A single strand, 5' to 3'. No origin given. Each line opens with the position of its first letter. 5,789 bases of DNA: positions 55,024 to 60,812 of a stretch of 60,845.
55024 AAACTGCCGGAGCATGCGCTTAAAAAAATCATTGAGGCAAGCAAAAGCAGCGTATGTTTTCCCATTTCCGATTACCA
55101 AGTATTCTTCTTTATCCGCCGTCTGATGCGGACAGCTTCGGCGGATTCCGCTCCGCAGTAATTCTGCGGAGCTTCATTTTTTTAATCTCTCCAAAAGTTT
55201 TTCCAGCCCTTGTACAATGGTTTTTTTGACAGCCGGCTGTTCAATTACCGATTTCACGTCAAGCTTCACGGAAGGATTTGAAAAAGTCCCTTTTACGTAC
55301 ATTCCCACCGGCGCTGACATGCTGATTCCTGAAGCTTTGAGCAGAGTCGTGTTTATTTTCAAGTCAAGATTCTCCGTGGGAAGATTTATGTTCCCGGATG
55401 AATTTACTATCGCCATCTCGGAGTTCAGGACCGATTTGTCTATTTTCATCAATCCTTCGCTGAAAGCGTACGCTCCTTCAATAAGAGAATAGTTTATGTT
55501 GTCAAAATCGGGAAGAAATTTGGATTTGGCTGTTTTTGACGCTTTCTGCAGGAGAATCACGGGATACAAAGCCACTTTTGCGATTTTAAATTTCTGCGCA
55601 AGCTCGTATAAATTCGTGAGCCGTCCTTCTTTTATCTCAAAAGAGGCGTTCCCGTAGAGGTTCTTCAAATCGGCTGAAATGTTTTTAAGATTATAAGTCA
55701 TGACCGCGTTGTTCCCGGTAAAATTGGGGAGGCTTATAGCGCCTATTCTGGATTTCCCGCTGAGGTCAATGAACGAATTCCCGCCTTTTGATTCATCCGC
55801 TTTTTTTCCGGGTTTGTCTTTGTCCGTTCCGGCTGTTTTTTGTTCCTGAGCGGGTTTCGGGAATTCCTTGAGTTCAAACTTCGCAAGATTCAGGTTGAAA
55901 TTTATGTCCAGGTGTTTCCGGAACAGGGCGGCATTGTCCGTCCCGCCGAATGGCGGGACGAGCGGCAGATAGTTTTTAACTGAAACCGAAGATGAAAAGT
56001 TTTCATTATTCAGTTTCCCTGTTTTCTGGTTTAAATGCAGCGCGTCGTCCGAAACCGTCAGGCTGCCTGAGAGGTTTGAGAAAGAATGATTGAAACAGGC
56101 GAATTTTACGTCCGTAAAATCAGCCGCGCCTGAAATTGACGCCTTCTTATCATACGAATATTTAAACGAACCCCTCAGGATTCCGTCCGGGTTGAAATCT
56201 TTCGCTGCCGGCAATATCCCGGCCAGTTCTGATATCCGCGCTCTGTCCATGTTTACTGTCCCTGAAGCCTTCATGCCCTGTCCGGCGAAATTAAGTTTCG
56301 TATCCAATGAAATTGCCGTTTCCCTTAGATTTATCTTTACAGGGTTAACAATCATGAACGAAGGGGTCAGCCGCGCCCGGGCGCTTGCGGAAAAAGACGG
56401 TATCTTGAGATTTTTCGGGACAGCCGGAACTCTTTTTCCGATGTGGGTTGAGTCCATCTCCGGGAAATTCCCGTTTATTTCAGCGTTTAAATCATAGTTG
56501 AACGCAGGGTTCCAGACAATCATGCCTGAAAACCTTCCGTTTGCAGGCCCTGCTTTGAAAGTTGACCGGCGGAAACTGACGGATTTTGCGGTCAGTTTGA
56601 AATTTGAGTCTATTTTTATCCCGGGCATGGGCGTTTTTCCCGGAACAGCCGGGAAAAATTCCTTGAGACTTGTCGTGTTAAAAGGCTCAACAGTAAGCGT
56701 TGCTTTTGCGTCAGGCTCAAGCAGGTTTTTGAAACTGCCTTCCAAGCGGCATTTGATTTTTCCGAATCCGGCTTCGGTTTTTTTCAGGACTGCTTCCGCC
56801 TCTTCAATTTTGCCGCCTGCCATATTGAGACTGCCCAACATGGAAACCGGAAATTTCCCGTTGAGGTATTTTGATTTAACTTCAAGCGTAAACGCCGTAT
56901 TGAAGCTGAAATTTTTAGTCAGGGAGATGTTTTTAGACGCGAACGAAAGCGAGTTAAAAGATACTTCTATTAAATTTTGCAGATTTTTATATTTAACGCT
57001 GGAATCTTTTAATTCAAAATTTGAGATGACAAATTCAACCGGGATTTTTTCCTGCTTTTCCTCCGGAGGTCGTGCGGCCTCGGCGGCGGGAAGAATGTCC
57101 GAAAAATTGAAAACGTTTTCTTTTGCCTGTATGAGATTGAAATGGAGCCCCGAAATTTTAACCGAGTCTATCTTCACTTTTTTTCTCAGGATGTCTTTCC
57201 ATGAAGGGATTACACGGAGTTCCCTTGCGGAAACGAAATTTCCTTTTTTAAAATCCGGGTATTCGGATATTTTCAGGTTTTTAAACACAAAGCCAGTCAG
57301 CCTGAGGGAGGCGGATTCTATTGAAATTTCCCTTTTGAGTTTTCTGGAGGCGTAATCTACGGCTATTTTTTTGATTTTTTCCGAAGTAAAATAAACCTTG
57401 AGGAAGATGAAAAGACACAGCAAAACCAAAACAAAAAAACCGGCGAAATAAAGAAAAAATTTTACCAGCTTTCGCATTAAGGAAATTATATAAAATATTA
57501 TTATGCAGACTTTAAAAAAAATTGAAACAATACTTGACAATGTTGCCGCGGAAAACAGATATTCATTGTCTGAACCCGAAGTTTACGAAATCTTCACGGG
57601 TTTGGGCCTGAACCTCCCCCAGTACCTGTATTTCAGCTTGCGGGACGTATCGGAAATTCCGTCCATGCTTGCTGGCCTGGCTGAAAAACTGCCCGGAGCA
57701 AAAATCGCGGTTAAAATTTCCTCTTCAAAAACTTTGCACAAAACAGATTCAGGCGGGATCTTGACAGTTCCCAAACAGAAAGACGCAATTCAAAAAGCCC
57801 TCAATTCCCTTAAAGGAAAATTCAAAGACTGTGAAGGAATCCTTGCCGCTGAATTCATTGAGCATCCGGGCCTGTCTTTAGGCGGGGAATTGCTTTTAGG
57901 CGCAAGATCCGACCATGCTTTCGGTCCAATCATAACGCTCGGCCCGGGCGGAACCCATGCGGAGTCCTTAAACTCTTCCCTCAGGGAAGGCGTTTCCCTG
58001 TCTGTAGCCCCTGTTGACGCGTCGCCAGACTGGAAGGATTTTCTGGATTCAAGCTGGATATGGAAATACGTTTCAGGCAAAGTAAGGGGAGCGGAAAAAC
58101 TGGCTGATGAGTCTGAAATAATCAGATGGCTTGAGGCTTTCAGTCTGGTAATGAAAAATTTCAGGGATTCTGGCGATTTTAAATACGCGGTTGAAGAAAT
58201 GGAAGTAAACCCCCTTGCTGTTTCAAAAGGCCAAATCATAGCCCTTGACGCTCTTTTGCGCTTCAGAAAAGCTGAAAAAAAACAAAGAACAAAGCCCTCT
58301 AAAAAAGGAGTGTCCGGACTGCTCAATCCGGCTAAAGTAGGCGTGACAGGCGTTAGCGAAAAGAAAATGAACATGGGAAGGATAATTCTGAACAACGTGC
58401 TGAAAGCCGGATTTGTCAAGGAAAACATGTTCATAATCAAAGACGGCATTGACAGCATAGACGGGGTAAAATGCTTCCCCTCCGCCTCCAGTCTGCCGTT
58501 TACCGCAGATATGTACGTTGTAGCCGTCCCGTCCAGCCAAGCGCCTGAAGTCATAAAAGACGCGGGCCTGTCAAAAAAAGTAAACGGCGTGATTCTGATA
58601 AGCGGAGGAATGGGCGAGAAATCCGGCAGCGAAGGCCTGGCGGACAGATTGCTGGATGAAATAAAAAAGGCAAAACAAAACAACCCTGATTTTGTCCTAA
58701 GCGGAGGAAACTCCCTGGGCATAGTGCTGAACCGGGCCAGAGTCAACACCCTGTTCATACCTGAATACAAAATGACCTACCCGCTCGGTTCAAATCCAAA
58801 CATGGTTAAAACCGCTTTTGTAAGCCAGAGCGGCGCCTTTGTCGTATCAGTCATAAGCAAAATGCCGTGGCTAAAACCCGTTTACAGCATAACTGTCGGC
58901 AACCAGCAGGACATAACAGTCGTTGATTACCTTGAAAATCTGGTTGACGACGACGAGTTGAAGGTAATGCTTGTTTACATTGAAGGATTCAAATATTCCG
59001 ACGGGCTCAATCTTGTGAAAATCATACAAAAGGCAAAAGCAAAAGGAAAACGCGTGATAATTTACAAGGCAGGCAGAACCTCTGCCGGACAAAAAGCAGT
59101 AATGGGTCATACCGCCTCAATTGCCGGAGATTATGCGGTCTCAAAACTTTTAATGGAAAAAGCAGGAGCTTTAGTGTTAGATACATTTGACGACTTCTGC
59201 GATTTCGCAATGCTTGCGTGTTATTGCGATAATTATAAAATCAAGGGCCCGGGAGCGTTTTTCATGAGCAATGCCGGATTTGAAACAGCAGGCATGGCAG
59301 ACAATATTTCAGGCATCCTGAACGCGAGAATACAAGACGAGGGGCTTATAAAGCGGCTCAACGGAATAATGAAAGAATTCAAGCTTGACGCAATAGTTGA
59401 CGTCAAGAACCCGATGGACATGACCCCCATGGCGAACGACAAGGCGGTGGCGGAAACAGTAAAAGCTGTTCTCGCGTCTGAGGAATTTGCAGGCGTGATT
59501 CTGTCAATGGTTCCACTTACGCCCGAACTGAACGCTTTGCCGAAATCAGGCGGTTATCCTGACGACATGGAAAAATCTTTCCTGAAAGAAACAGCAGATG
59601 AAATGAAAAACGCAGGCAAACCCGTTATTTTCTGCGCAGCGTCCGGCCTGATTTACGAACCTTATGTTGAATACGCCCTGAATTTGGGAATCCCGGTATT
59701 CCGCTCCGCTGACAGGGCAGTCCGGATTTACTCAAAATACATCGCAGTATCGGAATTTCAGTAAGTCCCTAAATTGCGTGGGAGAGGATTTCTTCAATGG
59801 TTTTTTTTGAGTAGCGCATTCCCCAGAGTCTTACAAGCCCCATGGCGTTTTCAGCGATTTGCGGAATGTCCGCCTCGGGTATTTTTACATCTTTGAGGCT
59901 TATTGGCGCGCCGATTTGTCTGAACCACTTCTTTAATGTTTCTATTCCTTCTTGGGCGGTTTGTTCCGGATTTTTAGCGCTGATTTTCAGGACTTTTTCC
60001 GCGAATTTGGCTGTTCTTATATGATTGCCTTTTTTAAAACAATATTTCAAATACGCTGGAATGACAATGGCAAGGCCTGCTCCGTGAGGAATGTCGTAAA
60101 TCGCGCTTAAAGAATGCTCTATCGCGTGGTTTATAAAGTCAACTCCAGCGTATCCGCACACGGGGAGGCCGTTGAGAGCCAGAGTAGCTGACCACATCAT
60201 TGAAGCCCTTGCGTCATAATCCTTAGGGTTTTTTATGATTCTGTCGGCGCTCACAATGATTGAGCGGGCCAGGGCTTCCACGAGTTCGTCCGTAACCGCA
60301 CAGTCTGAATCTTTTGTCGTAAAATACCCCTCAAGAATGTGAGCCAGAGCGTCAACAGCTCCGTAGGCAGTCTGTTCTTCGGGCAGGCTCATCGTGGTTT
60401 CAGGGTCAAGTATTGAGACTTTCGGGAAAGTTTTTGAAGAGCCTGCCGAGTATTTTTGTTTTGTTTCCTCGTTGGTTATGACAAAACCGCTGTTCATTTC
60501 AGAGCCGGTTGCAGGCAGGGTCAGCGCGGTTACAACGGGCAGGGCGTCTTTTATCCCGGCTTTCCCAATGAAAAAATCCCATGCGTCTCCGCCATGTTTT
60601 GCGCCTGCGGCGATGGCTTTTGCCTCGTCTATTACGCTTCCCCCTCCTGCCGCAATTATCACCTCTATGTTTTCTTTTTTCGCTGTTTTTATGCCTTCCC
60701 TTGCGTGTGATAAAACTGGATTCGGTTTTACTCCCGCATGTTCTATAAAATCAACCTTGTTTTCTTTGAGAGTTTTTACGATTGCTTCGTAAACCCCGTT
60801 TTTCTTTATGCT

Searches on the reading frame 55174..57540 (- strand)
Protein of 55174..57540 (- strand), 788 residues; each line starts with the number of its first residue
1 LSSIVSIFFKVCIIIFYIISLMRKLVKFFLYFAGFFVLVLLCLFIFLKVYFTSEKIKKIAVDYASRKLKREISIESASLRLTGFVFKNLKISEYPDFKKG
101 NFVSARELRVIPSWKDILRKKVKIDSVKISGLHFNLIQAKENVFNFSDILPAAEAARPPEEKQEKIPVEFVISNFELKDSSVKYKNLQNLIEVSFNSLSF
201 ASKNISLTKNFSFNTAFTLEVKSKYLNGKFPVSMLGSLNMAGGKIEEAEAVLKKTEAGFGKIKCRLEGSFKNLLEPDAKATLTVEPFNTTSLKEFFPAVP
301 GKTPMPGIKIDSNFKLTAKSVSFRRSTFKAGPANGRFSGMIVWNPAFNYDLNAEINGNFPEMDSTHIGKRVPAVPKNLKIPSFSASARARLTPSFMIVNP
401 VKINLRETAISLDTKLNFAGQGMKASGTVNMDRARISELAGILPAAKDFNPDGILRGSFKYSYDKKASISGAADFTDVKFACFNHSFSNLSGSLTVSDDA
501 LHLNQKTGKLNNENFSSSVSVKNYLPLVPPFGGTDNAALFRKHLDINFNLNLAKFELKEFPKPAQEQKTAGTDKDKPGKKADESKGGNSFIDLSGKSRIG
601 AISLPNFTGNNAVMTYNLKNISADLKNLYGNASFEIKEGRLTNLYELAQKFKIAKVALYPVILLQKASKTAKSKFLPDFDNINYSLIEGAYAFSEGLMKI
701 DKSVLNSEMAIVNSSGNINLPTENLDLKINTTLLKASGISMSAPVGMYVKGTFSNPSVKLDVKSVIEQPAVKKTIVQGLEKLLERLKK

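Call 56: search_protein_families(library=pfam, proteins=[window:55174-57540:-], max_evalue=0.001)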
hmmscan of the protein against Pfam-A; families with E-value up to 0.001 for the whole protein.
window:55174-57540:- (788 aa): 3 families
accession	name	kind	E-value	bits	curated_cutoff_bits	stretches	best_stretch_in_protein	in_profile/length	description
PF05359.17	DUF748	-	6.1e-26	91.2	50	1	21-271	10-257/1037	Domain of Unknown Function (DUF748)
PF05170.20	AsmA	-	4.1e-12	46.2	29.8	1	32-189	9-176/607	AsmA family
PF13116.12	YhdP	-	4.7e-09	35.2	46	0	622-749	1066-1194/1224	YhdP protein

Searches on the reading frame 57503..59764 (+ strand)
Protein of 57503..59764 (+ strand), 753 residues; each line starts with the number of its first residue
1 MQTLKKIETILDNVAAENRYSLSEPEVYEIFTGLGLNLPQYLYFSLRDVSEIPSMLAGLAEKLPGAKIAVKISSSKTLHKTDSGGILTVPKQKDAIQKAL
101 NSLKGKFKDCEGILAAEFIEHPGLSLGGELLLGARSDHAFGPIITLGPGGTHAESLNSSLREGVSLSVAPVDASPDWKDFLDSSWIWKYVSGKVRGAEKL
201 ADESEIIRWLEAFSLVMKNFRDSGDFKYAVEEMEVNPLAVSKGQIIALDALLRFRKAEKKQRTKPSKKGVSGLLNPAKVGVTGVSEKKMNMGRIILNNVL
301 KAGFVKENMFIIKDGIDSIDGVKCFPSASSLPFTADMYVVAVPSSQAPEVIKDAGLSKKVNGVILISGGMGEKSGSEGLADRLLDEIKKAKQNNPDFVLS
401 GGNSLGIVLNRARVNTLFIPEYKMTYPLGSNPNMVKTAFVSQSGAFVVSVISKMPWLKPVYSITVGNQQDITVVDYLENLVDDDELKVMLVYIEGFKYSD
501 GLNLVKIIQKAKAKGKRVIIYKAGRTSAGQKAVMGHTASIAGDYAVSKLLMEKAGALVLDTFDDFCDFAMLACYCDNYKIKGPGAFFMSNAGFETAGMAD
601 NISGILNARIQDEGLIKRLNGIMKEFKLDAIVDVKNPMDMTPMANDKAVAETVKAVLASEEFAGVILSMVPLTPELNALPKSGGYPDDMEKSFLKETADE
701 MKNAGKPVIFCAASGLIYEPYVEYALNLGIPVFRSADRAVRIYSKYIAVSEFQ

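Call 56: search_protein_families(library=pfam, proteins=[window:57503-59764:+], max_evalue=0.001)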
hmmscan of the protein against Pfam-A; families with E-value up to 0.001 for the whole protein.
window:57503-59764:+ (753 aa): 4 families
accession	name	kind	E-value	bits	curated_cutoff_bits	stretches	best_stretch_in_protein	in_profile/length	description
PF13607.11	Succ_CoA_lig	-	2.5e-33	115.2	27.4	1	437-571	4-137/138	Succinyl-CoA ligase like flavodoxin domain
PF13549.11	ATP-grasp_5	-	4.6e-24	85.4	27.6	1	14-252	2-219/221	ATP-grasp domain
PF13380.12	CoA_binding_2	-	4.6e-09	37.2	22.8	1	279-374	3-89/116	CoA binding domain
PF02629.25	CoA_binding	-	0.00028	22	22.3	0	277-367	4-95/97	CoA binding domain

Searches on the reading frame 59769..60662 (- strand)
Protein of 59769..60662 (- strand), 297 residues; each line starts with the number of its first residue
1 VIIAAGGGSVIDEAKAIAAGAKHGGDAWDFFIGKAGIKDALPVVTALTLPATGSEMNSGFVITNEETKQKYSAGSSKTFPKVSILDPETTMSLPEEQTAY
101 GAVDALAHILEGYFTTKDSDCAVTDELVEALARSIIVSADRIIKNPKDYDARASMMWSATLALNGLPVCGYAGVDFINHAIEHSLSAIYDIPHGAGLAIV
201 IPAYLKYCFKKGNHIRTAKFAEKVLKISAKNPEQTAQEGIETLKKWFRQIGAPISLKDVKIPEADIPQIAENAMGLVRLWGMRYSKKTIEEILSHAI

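Call 56: search_protein_families(library=pfam, proteins=[window:59769-60662:-], max_evalue=0.001)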
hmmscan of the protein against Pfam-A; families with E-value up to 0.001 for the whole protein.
window:59769-60662:- (297 aa): 2 families
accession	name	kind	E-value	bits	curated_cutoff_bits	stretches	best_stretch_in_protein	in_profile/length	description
PF25137.1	ADH_Fe_C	-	1.5e-32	113.3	27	1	98-295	1-192/194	Fe-containing alcohol dehydrogenase family, C-terminal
PF00465.25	Fe-ADH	-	1.3e-23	83.8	31.3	1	1-87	83-168/168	Iron-containing alcohol dehydrogenase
